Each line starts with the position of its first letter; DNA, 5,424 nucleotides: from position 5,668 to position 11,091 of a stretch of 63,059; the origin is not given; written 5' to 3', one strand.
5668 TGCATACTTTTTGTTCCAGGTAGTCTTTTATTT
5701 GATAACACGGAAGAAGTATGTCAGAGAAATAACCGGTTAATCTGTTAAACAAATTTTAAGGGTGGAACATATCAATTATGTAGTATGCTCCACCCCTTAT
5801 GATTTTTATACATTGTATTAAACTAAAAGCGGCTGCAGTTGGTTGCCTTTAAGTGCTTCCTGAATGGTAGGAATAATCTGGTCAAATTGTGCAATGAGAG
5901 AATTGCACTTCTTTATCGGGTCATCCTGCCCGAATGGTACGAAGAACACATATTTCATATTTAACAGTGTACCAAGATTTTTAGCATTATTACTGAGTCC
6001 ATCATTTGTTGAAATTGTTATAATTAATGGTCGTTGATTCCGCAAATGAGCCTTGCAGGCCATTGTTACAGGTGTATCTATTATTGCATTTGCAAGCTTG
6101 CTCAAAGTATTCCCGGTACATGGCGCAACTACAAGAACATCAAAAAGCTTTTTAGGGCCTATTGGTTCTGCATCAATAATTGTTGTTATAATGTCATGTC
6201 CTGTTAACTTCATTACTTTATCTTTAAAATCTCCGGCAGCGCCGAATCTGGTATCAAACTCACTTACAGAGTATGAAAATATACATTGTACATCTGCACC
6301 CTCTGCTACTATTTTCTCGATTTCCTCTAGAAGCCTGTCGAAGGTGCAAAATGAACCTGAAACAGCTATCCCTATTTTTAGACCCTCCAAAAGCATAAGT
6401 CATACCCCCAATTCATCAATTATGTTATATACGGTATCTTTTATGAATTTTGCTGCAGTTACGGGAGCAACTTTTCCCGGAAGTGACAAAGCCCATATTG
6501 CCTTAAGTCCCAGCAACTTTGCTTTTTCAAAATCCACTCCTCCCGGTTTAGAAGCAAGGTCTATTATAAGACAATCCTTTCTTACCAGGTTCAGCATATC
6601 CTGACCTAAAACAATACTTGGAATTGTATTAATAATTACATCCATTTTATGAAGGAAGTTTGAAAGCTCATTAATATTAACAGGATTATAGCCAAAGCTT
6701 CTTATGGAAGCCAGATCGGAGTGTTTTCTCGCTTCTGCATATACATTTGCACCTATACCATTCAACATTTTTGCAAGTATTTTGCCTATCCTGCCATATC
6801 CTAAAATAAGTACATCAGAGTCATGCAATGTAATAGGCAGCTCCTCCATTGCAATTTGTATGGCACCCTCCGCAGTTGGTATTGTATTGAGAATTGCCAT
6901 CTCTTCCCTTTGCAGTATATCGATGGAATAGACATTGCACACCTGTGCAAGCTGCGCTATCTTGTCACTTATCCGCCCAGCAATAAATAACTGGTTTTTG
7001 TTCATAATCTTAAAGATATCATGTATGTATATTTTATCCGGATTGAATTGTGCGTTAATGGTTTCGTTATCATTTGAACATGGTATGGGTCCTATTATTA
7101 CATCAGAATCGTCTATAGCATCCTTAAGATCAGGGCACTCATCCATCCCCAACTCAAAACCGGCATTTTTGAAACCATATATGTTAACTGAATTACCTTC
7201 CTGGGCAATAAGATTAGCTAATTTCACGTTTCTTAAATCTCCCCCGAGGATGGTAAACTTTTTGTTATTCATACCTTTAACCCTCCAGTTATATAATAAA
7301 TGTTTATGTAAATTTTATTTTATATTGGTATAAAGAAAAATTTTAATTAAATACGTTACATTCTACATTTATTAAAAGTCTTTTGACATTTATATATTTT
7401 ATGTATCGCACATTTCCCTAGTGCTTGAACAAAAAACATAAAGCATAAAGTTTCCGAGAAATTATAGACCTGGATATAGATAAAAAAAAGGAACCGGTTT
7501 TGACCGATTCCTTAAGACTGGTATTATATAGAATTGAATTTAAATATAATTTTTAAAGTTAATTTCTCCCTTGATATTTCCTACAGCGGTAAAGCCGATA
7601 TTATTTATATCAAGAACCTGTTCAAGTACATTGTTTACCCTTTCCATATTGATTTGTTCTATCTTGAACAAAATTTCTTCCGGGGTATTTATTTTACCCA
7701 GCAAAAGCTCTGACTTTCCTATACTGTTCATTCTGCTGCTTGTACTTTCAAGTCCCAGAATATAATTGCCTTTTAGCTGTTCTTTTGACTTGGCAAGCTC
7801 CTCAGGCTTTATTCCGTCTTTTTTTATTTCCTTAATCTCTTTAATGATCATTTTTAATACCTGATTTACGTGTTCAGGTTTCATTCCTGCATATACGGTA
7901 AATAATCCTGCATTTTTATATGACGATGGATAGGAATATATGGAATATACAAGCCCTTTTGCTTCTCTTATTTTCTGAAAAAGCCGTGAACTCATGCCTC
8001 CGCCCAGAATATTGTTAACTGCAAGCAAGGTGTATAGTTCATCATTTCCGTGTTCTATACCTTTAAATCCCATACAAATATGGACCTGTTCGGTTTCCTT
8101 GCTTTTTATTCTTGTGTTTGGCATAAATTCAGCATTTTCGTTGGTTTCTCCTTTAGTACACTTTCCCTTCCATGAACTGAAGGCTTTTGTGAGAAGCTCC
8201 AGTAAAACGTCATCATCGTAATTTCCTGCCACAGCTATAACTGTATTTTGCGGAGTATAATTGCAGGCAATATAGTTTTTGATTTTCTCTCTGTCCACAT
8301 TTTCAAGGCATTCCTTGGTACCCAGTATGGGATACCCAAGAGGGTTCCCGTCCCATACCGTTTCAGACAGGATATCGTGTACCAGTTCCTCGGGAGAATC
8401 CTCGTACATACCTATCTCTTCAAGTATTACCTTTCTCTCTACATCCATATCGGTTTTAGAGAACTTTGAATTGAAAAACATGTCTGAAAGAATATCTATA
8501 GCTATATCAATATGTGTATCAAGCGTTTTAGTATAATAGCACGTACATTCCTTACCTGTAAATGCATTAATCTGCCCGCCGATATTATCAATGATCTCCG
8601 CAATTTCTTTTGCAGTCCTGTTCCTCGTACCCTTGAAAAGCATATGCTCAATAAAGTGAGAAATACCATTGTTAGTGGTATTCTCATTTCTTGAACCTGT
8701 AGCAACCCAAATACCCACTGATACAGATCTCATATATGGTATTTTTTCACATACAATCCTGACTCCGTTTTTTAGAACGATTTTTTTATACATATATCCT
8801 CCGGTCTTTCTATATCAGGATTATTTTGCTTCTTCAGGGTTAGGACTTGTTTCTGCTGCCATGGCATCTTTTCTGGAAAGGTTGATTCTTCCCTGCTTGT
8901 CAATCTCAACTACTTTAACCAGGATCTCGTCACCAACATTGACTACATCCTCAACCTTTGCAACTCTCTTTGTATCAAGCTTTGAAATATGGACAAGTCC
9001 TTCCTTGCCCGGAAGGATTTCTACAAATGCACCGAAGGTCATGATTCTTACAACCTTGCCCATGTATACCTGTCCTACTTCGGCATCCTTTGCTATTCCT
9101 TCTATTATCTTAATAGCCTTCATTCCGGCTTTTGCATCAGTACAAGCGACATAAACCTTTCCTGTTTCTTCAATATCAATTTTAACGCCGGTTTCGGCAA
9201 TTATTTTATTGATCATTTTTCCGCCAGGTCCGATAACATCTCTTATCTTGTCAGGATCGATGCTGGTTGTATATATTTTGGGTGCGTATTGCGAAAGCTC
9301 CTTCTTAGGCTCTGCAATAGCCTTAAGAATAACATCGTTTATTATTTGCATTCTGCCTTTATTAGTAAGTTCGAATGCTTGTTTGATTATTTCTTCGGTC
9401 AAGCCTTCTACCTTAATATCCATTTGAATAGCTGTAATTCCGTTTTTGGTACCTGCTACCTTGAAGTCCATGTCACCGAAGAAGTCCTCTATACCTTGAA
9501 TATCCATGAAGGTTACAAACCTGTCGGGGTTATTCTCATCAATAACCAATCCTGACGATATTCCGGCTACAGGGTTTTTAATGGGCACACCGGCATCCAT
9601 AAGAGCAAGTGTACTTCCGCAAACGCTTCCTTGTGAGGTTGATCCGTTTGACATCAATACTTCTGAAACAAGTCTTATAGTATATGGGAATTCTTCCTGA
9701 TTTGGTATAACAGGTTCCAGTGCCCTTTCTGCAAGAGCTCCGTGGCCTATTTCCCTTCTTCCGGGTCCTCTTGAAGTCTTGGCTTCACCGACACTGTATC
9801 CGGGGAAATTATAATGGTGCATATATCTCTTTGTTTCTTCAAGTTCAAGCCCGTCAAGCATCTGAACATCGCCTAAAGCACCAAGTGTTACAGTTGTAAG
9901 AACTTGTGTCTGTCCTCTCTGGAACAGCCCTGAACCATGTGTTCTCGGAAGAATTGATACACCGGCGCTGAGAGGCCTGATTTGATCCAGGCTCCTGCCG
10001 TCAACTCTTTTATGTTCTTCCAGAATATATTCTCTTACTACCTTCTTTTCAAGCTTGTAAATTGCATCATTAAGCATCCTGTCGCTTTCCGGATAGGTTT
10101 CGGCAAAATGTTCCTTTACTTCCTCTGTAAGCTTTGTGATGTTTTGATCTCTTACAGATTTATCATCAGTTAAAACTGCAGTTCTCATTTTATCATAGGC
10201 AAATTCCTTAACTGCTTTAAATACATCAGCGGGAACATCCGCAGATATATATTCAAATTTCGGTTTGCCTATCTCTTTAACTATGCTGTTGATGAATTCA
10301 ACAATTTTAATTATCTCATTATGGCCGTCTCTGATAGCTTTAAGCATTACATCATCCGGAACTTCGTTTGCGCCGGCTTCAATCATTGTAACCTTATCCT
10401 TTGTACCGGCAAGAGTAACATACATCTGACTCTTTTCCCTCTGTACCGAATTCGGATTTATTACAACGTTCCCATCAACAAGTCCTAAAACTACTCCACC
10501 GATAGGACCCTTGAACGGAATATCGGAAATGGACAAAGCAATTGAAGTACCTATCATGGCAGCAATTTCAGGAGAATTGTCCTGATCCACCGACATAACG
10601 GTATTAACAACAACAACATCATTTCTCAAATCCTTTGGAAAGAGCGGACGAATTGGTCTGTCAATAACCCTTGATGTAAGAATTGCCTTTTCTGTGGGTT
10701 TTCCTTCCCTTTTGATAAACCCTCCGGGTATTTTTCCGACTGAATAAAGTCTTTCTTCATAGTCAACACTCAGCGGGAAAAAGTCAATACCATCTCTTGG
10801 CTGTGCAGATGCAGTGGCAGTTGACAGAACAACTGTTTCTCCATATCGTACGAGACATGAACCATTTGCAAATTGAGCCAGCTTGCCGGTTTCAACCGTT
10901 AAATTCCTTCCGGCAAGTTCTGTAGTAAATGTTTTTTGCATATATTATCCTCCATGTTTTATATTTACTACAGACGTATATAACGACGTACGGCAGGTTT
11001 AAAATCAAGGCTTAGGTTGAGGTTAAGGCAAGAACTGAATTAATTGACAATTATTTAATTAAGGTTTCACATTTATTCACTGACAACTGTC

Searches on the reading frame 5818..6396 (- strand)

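Call 51: search_protein_families(library=pfam, proteins=[window:5818-6396:-], max_evalue=0.0001)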
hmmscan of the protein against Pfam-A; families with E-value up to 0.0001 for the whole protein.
window:5818-6396:- (192 aa): 1 family
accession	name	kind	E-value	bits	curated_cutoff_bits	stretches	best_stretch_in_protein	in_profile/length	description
PF02441.25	Flavoprotein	-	6e-29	101.2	22.7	1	7-179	2-159/162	Flavoprotein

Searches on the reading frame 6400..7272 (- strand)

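Call 51: search_protein_families(library=pfam, proteins=[window:6400-7272:-], max_evalue=0.0001)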
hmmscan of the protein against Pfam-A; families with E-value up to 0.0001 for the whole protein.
window:6400-7272:- (290 aa): 4 families
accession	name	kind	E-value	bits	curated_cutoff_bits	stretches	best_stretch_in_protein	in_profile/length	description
PF16924.11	DpaA_N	-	1.7e-30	105.9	29.2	1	5-119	1-115/116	Dipicolinate synthase subunit A N-terminal domain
PF02826.25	2-Hacid_dh_C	-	2.7e-10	40.4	25.1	1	145-233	30-120/178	D-isomer specific 2-hydroxyacid dehydrogenase, NAD binding domain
PF01488.26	Shikimate_DH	-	2.1e-08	34.8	24.3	1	141-247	3-118/138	Shikimate / quinate 5-dehydrogenase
PF01262.27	AlaDh_PNT_C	-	1.1e-06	28.7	23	1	150-246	27-135/214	Alanine dehydrogenase/PNT, C-terminal domain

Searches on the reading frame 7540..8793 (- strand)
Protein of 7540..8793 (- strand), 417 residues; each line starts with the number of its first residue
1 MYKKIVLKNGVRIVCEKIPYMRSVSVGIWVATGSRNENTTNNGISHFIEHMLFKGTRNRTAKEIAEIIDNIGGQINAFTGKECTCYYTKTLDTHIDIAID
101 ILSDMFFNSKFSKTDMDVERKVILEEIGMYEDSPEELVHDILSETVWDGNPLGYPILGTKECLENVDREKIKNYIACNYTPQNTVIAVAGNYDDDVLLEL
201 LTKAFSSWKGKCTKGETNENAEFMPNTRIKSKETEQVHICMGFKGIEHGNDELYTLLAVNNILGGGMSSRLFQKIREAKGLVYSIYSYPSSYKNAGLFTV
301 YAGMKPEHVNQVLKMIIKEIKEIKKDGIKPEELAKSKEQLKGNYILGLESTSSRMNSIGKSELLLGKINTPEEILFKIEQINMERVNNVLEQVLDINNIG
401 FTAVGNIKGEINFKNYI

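Call 51: search_protein_families(library=pfam, proteins=[window:7540-8793:-], max_evalue=0.0001)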
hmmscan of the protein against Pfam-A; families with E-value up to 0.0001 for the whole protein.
window:7540-8793:- (417 aa): 2 families
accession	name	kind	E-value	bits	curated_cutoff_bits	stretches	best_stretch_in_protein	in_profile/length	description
PF00675.25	Peptidase_M16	-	1e-44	152.5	22.3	1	12-160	1-149/149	Insulinase (Peptidase family M16)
PF05193.26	Peptidase_M16_C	-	1.3e-42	146.1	23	1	165-340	1-181/181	Peptidase M16 inactive domain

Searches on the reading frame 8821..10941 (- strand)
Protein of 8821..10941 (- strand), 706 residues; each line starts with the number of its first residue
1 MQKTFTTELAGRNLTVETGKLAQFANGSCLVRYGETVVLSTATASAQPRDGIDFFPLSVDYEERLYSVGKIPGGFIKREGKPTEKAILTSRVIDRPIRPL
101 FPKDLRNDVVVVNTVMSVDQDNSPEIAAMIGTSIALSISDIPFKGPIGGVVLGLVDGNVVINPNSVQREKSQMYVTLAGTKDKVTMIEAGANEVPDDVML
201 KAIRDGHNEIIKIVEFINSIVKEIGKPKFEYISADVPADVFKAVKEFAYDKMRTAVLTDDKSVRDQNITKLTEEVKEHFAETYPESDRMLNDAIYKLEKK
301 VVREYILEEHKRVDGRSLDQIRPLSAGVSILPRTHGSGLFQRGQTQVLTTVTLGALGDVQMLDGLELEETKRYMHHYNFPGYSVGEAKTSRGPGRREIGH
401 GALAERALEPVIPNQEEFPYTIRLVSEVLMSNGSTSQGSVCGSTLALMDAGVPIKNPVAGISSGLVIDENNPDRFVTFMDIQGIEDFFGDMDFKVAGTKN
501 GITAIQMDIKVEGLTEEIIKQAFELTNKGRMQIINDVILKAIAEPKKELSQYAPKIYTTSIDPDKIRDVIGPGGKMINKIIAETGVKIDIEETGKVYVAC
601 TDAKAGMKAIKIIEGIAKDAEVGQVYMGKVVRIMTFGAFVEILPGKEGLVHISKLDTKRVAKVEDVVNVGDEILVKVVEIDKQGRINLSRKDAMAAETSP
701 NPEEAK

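Call 52: search_protein_families(library=pfam, proteins=[window:8821-10941:-], max_evalue=0.0001)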
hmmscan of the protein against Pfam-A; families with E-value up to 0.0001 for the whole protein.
window:8821-10941:- (706 aa): 5 families
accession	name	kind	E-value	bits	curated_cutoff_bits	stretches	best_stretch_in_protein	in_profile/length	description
PF01138.27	RNase_PH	-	1.3e-57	194.2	25.5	2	11-142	2-130/130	3' exoribonuclease family, domain 1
PF00575.29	S1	-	6.5e-20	71.7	22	1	620-691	2-74/74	S1 RNA binding domain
PF03725.20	RNase_PH_C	-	6.1e-16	58.6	20.8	1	145-206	1-64/67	3' exoribonuclease family, domain 2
PF03726.19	PNPase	-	1.4e-14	54.8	24.6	1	240-317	2-81/81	Polyribonucleotide nucleotidyltransferase, RNA binding domain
PF00013.35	KH_1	-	2.4e-08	34.1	21.5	1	558-613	3-64/66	KH domain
